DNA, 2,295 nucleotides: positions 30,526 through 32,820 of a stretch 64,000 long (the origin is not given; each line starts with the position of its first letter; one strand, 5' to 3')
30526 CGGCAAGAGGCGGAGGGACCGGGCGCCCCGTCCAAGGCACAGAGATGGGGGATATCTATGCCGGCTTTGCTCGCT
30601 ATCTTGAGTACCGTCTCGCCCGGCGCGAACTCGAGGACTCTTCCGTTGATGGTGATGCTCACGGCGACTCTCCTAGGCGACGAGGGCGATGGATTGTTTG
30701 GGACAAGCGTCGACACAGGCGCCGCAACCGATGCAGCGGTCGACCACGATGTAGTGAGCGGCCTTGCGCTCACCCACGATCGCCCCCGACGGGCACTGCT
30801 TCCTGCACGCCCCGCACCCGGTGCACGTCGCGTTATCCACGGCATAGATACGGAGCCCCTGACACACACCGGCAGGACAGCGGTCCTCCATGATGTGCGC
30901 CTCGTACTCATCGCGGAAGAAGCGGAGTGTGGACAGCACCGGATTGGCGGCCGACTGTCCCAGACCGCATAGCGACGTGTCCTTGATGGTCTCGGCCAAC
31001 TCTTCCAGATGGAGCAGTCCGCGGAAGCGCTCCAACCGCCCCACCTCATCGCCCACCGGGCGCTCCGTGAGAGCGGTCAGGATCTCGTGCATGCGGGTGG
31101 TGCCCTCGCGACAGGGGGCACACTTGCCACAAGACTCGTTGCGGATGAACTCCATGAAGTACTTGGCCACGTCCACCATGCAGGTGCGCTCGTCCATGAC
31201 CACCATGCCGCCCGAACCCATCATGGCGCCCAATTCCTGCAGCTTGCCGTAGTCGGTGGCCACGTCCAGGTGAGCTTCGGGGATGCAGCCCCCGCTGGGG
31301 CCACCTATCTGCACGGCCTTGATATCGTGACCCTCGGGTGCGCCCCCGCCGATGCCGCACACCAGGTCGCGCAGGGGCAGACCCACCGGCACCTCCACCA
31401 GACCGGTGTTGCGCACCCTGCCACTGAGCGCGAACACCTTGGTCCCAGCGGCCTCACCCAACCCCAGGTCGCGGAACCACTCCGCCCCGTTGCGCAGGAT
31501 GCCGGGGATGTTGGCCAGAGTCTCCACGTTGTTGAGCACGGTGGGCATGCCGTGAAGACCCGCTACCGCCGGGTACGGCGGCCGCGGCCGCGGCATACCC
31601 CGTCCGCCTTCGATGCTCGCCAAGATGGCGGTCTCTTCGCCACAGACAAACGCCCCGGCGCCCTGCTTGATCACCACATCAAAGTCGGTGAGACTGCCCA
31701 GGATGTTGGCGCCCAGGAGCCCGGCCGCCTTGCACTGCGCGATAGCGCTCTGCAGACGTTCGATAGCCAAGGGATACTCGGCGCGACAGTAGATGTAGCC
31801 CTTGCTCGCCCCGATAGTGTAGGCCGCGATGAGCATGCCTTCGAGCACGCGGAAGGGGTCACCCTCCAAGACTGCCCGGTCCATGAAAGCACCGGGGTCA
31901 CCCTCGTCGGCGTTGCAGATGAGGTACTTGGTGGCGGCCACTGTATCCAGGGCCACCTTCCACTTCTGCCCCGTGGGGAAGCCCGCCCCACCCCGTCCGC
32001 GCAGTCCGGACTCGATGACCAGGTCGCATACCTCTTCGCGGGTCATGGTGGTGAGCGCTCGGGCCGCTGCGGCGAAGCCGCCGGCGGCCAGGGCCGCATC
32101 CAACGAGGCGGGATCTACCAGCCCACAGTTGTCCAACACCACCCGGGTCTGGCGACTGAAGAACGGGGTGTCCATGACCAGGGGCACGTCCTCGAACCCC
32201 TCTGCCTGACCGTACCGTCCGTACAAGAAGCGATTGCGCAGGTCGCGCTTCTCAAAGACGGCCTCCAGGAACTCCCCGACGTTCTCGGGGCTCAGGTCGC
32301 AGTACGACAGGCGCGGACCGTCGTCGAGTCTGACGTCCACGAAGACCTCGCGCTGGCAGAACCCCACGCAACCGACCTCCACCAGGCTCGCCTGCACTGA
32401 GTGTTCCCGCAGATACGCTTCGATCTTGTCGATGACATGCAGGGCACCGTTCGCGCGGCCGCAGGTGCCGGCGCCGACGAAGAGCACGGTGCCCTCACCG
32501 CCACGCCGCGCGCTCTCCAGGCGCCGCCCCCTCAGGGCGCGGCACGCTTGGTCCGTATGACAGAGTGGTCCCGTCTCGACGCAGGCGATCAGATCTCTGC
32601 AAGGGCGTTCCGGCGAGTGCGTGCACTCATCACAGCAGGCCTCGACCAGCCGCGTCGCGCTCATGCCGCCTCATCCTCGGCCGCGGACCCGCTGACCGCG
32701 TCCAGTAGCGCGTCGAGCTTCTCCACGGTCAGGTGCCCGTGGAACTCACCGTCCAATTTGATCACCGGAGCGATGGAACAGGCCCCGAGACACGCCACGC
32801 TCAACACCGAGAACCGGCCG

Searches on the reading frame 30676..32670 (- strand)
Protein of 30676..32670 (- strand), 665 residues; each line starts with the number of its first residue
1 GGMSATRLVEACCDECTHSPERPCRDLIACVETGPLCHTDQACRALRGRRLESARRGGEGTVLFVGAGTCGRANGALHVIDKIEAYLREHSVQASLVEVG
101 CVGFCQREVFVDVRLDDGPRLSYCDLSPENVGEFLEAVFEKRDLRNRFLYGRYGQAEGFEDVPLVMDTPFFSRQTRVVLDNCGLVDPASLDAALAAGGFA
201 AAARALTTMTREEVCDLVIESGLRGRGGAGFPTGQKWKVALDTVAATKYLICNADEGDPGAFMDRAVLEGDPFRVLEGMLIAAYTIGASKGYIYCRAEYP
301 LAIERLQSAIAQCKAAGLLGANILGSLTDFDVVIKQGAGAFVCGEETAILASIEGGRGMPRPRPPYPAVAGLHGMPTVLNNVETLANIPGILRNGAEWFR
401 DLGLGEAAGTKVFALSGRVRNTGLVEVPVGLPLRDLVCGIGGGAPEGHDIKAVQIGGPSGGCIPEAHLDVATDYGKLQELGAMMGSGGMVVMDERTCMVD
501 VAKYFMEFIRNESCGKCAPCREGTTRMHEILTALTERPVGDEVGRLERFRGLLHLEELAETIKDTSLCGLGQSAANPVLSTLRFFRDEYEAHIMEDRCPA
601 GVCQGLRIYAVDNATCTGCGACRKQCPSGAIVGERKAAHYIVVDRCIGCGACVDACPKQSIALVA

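Call 73: search_protein_families(library=pfam, proteins=[window:30676-32670:-], max_evalue=0.00001)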
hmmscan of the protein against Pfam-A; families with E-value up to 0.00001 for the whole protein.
window:30676-32670:- (665 aa): 9 families
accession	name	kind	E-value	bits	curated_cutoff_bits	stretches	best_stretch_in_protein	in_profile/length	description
PF01512.22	Complex1_51K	-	9.4e-46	155.9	31.2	1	220-389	3-149/150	Nuo51 FMN-binding domain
PF10589.14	NADH_4Fe-4S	-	4.2e-29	100.7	23.5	1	500-592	1-85/85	NADH-ubiquinone oxidoreductase-F iron-sulfur binding region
PF00037.32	Fer4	-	1.2e-10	41.2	21.1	1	640-660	2-22/24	4Fe-4S binding domain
PF13237.11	Fer4_10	-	2.6e-10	40.5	25.5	1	611-657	4-53/53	4Fe-4S dicluster domain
PF13187.11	Fer4_9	-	8.3e-10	39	27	1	616-660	2-51/52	4Fe-4S dicluster domain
PF12797.12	Fer4_2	-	1e-09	38.2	24.5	1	639-657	3-21/22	4Fe-4S binding domain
PF14697.11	Fer4_21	-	2.6e-09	37.5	35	1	611-662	3-58/59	4Fe-4S dicluster domain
PF12838.12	Fer4_7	-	7.5e-08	33.2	27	1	615-659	1-51/52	4Fe-4S dicluster domain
PF10531.15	SLBB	-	6.2e-06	26.4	27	1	412-461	1-53/55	SLBB domain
